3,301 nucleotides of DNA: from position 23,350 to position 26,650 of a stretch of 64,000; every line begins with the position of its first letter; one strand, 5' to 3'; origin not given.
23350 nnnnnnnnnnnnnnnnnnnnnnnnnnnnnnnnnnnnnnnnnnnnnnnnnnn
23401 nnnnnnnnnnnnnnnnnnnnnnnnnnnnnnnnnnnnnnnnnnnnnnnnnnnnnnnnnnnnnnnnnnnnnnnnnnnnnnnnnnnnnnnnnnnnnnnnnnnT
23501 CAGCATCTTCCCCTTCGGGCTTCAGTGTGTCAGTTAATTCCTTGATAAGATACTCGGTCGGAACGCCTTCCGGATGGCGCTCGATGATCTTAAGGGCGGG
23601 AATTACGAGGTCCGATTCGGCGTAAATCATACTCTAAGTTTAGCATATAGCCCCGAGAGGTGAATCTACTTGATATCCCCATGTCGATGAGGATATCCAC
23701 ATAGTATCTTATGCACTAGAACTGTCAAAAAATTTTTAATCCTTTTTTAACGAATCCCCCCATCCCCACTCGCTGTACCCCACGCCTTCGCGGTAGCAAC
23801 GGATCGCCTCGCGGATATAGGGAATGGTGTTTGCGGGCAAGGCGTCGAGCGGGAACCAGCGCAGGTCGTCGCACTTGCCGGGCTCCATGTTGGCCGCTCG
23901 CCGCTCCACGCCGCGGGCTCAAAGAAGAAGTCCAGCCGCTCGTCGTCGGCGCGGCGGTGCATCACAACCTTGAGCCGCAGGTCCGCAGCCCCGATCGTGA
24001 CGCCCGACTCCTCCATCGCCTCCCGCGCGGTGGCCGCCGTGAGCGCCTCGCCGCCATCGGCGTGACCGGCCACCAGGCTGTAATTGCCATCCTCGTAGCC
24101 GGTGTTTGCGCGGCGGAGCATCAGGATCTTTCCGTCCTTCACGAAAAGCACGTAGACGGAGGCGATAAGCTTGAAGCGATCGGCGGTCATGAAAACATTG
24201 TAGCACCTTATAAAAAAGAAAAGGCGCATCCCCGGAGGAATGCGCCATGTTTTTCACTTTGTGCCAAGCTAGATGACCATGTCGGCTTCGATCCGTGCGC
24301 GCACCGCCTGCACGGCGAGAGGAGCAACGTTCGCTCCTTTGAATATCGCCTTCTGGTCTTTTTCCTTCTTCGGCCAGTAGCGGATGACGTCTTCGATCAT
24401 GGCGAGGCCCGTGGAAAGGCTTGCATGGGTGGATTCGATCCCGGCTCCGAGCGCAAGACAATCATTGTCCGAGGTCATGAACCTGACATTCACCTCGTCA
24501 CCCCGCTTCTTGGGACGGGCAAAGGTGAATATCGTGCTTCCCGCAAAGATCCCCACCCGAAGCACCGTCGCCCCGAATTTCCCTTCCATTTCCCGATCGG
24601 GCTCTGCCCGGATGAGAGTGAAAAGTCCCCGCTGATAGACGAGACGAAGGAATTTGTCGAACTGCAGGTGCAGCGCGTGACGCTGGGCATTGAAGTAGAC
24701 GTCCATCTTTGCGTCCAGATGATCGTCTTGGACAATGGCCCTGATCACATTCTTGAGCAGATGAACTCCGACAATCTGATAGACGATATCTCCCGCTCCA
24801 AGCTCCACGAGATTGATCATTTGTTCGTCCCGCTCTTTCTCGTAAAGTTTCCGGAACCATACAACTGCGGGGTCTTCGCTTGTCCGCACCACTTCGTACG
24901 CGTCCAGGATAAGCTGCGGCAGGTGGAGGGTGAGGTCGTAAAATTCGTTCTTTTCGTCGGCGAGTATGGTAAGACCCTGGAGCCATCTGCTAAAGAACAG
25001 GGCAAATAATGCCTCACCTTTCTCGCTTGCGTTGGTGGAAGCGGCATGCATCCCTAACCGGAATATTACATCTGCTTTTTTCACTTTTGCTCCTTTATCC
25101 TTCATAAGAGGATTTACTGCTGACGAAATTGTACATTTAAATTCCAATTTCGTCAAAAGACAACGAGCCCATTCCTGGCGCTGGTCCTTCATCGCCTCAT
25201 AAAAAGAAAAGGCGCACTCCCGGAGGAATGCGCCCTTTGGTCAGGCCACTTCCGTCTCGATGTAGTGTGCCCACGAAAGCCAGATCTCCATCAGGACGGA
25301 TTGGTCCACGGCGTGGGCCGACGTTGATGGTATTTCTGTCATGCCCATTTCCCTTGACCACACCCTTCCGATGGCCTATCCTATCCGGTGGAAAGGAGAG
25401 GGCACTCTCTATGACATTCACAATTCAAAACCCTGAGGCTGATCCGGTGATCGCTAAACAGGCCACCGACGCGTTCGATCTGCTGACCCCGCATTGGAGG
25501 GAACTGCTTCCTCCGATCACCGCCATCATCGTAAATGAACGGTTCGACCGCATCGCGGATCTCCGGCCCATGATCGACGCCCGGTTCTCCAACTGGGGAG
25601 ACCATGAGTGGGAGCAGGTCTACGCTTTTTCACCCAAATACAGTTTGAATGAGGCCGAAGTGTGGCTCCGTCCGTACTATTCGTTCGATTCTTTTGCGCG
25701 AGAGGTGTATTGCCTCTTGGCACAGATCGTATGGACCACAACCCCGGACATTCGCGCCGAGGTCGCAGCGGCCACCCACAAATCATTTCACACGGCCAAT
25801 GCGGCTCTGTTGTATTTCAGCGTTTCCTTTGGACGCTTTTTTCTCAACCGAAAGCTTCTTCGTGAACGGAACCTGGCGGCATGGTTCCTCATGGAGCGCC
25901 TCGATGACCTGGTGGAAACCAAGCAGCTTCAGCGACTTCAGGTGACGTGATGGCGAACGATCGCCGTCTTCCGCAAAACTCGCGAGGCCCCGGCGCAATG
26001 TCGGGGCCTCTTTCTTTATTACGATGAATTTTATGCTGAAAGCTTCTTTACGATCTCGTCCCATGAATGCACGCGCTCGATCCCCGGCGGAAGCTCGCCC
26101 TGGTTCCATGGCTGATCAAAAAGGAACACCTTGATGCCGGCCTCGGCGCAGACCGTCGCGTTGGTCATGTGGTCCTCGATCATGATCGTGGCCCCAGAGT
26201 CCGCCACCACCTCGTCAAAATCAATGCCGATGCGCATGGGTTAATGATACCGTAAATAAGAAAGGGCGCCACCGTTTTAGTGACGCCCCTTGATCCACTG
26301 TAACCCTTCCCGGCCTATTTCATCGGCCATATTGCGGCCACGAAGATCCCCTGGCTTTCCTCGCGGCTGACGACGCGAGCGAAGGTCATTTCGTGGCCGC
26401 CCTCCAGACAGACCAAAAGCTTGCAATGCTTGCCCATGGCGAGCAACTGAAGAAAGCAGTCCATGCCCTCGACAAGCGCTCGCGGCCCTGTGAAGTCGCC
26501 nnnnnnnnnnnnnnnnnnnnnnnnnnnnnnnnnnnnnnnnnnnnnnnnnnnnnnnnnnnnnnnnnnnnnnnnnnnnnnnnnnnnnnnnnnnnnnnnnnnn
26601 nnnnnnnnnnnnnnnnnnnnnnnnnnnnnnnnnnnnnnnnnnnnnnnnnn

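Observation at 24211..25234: Near-identical 36-nt hairpin+T-run repeat brackets a 307-aa orphan gene; upstream copy sits in the gene's 5' leader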

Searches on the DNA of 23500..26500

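Call 22: search_rna_families(source=window, start=23500, end=26500, threshold=evalue, max_evalue=1)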
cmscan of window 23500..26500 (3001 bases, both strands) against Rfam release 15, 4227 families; matches with E-value up to 1: 1.
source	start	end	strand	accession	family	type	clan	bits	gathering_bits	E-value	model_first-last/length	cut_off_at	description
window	25971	26019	+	RF02353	BjrC68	Gene; sRNA;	-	21.7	39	0.015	1-82/82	no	Bradyrhizobiaceae sRNA BjrC68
